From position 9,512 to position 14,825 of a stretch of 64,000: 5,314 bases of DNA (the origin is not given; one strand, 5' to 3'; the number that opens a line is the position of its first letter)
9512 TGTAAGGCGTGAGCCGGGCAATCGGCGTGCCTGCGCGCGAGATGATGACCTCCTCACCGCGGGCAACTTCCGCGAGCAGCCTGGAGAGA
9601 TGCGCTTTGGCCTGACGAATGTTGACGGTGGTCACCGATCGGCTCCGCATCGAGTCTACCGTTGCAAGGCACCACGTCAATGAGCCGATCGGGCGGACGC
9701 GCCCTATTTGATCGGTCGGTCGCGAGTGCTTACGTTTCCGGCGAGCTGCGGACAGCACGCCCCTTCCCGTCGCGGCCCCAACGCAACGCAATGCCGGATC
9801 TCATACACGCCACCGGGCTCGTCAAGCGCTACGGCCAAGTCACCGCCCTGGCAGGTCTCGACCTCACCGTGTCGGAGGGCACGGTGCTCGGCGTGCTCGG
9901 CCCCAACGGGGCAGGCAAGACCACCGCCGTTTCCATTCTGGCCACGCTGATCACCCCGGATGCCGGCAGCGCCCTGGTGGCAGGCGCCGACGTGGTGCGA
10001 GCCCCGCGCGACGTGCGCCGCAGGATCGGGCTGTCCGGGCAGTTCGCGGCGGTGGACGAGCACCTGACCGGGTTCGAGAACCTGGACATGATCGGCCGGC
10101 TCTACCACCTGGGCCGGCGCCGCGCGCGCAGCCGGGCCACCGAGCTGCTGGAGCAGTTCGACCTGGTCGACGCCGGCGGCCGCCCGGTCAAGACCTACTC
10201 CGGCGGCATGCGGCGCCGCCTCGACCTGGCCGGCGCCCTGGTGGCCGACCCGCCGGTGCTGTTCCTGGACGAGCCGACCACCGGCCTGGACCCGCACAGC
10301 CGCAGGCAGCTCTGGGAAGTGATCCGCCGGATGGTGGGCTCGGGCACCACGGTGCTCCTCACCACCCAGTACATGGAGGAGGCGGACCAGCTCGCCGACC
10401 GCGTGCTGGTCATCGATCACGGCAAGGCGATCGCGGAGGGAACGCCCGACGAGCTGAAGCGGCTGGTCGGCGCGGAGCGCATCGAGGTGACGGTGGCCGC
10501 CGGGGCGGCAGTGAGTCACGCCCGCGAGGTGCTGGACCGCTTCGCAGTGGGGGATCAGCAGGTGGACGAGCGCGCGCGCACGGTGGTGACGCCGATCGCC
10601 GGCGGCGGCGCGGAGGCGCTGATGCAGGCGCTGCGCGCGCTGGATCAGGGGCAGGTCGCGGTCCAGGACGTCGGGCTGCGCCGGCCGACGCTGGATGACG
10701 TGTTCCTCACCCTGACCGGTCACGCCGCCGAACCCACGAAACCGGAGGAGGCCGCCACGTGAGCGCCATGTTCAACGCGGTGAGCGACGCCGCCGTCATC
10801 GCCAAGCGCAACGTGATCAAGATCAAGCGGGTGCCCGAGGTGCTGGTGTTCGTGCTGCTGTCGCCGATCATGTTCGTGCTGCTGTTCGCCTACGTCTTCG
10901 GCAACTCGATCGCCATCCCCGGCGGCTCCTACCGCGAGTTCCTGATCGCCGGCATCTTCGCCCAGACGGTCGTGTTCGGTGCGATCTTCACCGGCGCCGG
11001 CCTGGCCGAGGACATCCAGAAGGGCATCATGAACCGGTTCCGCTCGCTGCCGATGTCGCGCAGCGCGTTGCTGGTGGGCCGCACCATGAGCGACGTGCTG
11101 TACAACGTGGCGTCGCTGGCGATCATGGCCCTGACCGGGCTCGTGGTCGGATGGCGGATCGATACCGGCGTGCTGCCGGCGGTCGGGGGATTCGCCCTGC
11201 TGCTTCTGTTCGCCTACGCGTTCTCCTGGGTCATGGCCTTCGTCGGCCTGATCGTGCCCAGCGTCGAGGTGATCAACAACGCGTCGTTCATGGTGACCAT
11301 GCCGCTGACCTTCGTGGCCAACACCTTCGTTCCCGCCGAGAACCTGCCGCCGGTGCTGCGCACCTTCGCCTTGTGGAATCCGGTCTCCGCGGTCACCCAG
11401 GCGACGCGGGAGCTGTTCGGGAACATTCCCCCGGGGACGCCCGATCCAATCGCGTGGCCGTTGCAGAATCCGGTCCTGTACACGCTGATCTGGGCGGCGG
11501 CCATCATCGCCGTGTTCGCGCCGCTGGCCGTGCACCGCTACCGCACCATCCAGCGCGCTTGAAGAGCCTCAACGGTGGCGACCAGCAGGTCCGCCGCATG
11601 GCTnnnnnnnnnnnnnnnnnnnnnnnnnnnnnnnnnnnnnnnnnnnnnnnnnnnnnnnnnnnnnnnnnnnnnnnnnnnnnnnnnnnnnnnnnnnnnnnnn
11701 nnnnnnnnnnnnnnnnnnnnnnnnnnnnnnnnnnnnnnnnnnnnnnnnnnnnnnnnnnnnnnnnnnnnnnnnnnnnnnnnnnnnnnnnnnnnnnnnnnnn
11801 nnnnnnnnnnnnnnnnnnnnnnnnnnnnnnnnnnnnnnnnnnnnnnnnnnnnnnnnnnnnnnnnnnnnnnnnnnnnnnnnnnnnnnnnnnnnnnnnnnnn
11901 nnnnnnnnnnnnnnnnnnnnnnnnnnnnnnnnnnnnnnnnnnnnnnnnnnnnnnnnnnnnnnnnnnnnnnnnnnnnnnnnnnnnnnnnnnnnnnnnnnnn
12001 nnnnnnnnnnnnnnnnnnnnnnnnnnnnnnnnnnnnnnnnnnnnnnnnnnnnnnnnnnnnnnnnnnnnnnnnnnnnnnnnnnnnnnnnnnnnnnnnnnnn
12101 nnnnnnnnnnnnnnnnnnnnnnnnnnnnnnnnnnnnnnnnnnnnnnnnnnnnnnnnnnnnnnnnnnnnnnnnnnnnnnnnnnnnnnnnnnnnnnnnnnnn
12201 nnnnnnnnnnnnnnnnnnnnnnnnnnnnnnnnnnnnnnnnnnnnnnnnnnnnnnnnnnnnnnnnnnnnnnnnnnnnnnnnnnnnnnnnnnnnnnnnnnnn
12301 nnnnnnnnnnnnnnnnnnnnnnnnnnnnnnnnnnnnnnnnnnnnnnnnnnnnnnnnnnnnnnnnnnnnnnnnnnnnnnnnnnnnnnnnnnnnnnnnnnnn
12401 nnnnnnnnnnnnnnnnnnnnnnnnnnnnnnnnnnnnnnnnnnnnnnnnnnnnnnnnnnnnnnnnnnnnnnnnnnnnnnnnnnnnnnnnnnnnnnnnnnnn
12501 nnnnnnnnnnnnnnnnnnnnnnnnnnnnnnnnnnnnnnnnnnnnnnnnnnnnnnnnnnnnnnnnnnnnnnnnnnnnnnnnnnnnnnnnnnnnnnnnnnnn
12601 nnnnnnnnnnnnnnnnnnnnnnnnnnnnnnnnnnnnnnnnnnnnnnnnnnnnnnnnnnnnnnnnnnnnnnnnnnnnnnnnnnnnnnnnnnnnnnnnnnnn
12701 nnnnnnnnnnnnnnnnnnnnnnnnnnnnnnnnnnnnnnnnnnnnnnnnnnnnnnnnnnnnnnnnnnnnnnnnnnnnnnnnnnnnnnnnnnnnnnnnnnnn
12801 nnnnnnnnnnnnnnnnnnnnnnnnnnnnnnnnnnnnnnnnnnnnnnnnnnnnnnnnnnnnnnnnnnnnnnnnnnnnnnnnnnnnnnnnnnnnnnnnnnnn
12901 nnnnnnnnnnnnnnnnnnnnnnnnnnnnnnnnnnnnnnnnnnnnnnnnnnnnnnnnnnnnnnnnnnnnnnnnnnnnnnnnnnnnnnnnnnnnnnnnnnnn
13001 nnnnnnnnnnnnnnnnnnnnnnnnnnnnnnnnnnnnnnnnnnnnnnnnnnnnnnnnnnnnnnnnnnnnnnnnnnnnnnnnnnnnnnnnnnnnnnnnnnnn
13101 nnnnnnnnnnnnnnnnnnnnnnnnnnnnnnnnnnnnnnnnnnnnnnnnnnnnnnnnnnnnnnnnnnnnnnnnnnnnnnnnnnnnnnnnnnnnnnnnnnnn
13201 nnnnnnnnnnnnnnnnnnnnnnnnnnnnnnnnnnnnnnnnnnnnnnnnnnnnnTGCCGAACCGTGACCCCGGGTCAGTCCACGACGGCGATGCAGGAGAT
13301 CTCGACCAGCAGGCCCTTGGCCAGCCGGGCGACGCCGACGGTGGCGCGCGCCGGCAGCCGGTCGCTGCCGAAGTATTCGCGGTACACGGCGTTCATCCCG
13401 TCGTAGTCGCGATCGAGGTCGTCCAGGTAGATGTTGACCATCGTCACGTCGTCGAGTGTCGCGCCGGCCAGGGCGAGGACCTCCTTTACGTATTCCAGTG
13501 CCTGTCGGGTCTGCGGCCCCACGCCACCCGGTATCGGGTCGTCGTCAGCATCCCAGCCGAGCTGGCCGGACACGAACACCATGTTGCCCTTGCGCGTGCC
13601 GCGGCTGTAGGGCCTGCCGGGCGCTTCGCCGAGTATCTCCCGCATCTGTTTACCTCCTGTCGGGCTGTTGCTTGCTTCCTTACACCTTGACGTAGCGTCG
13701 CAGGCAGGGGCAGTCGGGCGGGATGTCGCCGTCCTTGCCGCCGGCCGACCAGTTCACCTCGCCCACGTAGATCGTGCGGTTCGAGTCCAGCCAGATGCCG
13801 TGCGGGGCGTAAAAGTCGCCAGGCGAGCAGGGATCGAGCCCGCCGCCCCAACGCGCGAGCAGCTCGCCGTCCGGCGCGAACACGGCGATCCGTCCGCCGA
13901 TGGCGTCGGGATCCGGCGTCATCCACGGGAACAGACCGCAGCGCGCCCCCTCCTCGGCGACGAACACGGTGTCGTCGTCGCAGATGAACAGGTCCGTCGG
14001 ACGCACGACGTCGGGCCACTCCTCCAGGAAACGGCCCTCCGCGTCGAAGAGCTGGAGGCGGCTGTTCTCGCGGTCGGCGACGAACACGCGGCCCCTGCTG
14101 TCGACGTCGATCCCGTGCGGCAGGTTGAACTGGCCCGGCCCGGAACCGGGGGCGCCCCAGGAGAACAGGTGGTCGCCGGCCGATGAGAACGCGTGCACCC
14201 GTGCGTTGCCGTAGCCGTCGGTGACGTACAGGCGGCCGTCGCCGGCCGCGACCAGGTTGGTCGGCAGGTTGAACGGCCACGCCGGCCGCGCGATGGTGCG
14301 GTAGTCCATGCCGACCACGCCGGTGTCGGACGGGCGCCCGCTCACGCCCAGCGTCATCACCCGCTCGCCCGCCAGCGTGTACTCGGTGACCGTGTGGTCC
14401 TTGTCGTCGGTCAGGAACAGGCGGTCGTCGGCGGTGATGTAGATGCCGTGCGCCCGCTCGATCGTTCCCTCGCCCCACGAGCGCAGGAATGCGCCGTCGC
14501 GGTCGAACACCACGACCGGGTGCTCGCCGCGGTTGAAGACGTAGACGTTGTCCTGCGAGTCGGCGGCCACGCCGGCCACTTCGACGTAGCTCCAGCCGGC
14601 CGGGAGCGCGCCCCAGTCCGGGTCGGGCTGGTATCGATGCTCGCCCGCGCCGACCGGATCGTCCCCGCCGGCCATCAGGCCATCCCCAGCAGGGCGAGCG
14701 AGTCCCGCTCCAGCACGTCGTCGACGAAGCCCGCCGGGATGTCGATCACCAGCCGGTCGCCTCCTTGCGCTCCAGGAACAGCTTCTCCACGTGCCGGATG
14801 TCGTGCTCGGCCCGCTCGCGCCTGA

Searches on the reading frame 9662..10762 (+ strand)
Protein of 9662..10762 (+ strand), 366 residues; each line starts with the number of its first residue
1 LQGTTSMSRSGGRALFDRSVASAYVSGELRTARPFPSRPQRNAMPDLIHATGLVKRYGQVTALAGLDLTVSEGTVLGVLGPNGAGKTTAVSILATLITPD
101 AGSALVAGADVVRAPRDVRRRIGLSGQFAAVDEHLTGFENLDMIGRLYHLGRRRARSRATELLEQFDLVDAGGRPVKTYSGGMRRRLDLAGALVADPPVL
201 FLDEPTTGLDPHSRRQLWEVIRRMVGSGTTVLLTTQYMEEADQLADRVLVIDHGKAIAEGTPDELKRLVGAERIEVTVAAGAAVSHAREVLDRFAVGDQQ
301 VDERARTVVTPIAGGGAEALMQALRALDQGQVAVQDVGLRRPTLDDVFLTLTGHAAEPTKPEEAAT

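Call 27: search_protein_families(library=pfam, proteins=[window:9662-10762:+], max_evalue=0.001)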
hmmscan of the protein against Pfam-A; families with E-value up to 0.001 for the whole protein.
window:9662-10762:+ (366 aa): 6 families
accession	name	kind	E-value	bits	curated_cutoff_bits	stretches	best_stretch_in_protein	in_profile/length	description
PF00005.33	ABC_tran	-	5.9e-30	105.1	25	1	64-207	2-137/137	ABC transporter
PF13304.12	AAA_21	-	9.5e-14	52.6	27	1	125-236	167-298/304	AAA domain, putative AbiEii toxin, Type IV TA system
PF13732.12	DrrA1-3_C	-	6e-07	30.5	27.4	1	260-350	1-79/81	ATP-binding protein DrrA1-3-like, C-terminal domain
PF00448.28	SRP54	-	0.00045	20.3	22.7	1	75-114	3-42/196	SRP54-type protein, GTPase domain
PF25199.1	nSTAND_NTPase5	-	0.00046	20.5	34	0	215-278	40-102/145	Novel STAND NTPase 5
PF13604.12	AAA_30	-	0.001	19.3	27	0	68-127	13-71/191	AAA domain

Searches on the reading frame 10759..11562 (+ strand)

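Call 27: search_protein_families(library=pfam, proteins=[window:10759-11562:+], max_evalue=0.001)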
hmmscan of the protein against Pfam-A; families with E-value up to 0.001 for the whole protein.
window:10759-11562:+ (267 aa): 2 families
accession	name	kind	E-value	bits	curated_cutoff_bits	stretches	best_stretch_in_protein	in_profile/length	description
PF01061.29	ABC2_membrane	-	1.6e-26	93.6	26.9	1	13-218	5-208/211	ABC-2 type transporter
PF12698.13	ABC2_membrane_3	-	5.5e-15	55.7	31.6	1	56-257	158-345/347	ABC-2 family transporter protein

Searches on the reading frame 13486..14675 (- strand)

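Call 27: search_protein_families(library=pfam, proteins=[window:13680-14675:-, window:13486-14478:-], max_evalue=0.001)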
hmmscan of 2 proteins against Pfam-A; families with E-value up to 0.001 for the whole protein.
window:13680-14675:- (331 aa): 4 families
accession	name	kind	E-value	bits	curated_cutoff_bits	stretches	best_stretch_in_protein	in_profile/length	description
PF01436.27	NHL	-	3.3e-22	77.8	20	1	183-208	1-26/28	NHL repeat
PF17170.10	DUF5128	-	2.3e-12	47.2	22.9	1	142-219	49-127/321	6-bladed beta-propeller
PF08450.18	SGL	-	9.9e-06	25.8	26.3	0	184-220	184-220/246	SMP-30/Gluconolactonase/LRE-like region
PF06739.17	SBBP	-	0.00019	21.8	20.5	0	31-46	13-28/38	Beta-propeller repeat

window:13486-14478:- (330 aa): 0 families
